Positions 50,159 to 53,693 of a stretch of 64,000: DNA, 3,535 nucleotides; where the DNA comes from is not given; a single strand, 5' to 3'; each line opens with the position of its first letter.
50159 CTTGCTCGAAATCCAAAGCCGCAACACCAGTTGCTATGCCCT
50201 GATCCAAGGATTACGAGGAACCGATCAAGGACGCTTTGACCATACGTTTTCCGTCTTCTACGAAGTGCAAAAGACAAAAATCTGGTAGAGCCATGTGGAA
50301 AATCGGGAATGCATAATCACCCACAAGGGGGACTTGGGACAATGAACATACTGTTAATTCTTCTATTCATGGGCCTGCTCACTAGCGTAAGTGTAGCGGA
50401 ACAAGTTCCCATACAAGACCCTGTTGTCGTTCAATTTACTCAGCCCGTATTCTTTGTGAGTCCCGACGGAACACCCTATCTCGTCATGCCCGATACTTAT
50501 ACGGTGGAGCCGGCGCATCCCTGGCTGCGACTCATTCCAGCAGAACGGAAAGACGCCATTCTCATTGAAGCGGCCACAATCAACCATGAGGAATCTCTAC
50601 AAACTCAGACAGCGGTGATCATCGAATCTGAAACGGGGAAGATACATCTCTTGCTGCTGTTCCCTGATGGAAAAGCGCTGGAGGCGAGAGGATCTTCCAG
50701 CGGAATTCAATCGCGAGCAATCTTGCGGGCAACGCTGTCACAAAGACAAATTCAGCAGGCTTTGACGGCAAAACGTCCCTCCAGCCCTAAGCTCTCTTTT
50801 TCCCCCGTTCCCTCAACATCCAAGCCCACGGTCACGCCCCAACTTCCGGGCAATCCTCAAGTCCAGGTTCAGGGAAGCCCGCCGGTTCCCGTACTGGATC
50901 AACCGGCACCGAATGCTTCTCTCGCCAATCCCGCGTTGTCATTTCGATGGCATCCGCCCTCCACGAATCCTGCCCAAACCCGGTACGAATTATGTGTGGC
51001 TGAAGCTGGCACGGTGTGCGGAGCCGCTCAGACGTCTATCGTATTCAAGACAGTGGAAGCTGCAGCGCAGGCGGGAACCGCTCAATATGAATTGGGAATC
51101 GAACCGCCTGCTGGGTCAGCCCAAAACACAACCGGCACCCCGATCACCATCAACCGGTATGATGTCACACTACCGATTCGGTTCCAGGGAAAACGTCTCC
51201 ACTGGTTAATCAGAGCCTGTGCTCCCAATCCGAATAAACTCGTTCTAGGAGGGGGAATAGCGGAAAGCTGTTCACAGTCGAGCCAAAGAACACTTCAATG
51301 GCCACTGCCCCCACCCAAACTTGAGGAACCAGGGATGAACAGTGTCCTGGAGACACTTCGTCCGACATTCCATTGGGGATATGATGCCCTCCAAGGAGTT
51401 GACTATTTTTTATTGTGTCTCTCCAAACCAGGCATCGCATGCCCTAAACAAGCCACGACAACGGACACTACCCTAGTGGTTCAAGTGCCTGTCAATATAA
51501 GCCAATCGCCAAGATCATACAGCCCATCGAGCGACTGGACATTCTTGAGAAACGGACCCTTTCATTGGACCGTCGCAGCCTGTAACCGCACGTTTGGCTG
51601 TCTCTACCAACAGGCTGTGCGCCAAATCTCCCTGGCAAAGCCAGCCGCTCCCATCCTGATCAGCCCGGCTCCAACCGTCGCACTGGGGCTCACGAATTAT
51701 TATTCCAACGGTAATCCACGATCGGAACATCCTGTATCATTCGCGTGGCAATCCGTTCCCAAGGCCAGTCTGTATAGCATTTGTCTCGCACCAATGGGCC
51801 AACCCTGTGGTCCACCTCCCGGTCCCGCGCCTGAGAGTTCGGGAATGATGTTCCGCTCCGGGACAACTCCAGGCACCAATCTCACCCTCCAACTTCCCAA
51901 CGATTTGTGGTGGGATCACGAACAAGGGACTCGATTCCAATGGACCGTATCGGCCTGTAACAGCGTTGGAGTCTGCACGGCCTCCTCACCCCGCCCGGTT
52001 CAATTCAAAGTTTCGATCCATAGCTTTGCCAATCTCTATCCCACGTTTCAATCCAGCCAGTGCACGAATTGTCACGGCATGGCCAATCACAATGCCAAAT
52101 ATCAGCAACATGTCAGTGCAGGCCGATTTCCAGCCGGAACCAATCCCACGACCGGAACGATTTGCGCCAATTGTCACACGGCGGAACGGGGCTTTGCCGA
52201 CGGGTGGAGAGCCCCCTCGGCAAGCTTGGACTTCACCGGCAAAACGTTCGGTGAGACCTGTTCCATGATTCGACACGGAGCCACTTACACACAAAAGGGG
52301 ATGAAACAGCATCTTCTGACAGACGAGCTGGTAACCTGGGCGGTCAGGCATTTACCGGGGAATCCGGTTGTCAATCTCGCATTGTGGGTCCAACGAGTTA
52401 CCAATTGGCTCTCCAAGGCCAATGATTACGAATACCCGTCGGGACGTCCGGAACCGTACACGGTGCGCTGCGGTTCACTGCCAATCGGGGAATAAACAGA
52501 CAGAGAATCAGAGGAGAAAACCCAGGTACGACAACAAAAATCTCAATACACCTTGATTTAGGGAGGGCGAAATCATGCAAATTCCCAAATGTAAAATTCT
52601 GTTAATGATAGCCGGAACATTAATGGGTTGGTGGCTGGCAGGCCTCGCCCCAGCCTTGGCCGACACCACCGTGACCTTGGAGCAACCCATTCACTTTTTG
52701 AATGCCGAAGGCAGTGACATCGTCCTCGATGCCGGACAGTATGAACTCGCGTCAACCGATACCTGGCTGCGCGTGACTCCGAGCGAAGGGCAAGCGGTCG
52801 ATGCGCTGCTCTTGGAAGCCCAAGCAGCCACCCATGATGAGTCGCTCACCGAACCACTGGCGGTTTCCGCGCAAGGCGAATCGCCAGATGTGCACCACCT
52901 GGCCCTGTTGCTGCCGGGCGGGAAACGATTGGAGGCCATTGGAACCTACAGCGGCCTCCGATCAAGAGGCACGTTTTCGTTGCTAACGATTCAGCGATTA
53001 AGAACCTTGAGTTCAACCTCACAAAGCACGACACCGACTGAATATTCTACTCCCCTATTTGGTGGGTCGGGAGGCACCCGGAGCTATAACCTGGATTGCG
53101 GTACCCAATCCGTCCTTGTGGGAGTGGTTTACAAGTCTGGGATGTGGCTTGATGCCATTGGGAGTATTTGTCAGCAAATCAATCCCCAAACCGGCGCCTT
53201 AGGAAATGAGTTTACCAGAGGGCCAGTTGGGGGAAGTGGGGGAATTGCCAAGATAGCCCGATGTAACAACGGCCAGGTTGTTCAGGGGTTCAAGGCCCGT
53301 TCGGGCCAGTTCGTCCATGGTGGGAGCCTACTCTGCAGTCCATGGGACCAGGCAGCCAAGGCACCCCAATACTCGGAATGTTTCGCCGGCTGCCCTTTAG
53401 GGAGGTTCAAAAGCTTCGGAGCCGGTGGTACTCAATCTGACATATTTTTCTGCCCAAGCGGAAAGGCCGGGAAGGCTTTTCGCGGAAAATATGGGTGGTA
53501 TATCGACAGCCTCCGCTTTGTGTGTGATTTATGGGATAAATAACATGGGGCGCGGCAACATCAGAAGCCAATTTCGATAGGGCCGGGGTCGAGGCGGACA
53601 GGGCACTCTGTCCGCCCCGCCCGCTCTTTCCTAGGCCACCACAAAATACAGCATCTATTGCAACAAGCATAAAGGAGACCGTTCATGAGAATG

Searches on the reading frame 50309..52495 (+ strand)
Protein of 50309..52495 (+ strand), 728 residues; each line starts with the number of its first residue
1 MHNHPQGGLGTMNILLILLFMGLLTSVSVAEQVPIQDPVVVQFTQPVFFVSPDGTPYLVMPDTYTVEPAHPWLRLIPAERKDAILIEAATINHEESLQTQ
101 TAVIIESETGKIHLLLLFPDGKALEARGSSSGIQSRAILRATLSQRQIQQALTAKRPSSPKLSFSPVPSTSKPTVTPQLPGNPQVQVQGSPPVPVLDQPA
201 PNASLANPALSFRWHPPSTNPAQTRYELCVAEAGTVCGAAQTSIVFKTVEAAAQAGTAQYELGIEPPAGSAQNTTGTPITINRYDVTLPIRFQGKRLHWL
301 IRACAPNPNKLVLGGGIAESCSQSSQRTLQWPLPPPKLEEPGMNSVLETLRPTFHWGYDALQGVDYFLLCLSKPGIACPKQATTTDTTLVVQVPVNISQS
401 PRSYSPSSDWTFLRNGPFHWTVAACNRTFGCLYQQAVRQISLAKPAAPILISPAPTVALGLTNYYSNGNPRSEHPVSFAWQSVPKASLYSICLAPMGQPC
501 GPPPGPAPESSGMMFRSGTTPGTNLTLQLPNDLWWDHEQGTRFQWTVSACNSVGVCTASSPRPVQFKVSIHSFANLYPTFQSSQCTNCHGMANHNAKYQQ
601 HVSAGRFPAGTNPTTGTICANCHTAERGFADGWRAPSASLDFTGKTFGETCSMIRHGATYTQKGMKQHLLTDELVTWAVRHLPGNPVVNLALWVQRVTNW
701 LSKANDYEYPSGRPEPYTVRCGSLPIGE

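Call 7: search_protein_families(library=pfam, max_evalue=0.01, proteins=[window:50309-52495:+])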
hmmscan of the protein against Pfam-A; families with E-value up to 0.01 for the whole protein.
window:50309-52495:+ (728 aa): 1 family
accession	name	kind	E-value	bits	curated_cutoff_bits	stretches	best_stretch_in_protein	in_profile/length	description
PF14522.11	Cytochrome_C7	-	0.0011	19.2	24.8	1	581-629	12-54/67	Cytochrome c7 and related cytochrome c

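Call 9: search_protein_families(library=ncbifam, max_evalue=0.1, proteins=[window:50309-52495:+])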
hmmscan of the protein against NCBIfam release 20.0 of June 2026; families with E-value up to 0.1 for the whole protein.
window:50309-52495:+ (728 aa): 4 families
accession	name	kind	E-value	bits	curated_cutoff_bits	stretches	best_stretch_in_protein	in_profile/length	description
TIGR03153.1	cytochr_NrfH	equivalog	0.0024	17.9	134.2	1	574-632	20-67/138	cytochrome c nitrite reductase small subunit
TIGR03508.1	decahem_SO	subfamily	0.0085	15.6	192.2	1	564-626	15-80/258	DmsE family decaheme c-type cytochrome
NF041028.1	decahem_GSU2203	exception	0.0092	15.2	325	1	565-626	49-111/317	GSU2203 family decaheme c-type cytochrome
NF041198.1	UshA_like_PCGU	equivalog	0.014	14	275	1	575-627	465-512/519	UshA-like (seleno)protein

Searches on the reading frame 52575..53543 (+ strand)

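Call 7: search_protein_families(library=pfam, max_evalue=0.01, proteins=[window:52575-53543:+])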
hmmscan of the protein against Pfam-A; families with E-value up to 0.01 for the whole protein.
window:52575-53543:+ (322 aa): 1 family
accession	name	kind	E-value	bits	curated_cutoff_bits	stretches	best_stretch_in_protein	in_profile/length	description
PF19190.6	BACON_2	-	0.0061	16.9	25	0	56-102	35-83/94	Viral BACON domain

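Call 9: search_protein_families(library=ncbifam, max_evalue=0.1, proteins=[window:52575-53543:+])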
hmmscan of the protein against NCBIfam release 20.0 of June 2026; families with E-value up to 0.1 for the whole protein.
window:52575-53543:+ (322 aa): 0 families
